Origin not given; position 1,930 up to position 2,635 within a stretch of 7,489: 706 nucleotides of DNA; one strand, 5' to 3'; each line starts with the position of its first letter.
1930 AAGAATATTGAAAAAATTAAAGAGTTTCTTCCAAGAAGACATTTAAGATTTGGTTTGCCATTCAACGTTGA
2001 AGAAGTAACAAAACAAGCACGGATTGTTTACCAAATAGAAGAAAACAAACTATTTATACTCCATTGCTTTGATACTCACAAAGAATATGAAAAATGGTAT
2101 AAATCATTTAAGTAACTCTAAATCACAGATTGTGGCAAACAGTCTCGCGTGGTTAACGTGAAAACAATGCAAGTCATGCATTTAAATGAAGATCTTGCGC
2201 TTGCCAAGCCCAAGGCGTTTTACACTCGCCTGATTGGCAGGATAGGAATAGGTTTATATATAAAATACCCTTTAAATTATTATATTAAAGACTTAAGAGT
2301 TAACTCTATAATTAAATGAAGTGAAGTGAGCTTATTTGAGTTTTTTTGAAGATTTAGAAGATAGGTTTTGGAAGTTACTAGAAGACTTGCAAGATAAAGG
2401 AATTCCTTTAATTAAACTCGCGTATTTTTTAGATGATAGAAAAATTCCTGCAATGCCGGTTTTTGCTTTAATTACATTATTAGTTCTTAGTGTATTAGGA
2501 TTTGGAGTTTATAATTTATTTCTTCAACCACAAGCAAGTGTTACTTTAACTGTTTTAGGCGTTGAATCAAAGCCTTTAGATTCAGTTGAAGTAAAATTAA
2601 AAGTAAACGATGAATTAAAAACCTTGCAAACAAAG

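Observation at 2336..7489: Giant ORF of at least 1,718 codons that the ORF track does not list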

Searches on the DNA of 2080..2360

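Call 97: search_rna_families(source=window, start=2080, end=2360, threshold=evalue, max_evalue=1)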
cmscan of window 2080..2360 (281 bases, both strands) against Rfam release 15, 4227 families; matches with E-value up to 1: 0.
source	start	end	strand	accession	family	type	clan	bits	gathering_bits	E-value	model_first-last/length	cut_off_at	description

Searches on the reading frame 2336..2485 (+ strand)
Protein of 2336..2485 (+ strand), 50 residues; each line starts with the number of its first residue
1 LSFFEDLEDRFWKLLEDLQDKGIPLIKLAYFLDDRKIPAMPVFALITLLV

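Call 78: find_homologous_proteins(query=A8, max_evalue=0.001)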
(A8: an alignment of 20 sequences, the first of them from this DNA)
Query A8 (20 sequences) (50 aa, profile of the alignment): 15 proteins with E <= 0.001 among 486 candidates.
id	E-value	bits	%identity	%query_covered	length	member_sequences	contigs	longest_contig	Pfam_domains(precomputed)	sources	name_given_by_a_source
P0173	2.1e-21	93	37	98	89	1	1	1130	-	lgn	-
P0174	3.7e-21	92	27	96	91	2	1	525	-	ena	-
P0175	1.6e-17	81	38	98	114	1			-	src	-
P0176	5.1e-16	76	30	94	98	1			-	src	-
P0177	5.7e-16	76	31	98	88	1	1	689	-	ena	-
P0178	1.3e-14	71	33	92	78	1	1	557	-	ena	-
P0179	2.4e-14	70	34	78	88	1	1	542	-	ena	-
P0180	3.4e-14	70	41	54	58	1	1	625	-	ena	-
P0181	1.1e-12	65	33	86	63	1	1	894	-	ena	-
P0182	1.8e-12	64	32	44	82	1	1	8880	-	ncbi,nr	ncbi:MAG TPA: hypothetical protein VFF13_00920, partial [archaeon]|nr:hypothetical protein [archaeon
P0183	8.8e-10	56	-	-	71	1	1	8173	-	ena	-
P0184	1.1e-9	56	30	88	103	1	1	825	-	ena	-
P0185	9.7e-9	52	-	-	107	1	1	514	-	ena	-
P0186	5.5e-8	50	28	80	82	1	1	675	-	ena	-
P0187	2.6e-7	48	-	-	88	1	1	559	-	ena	-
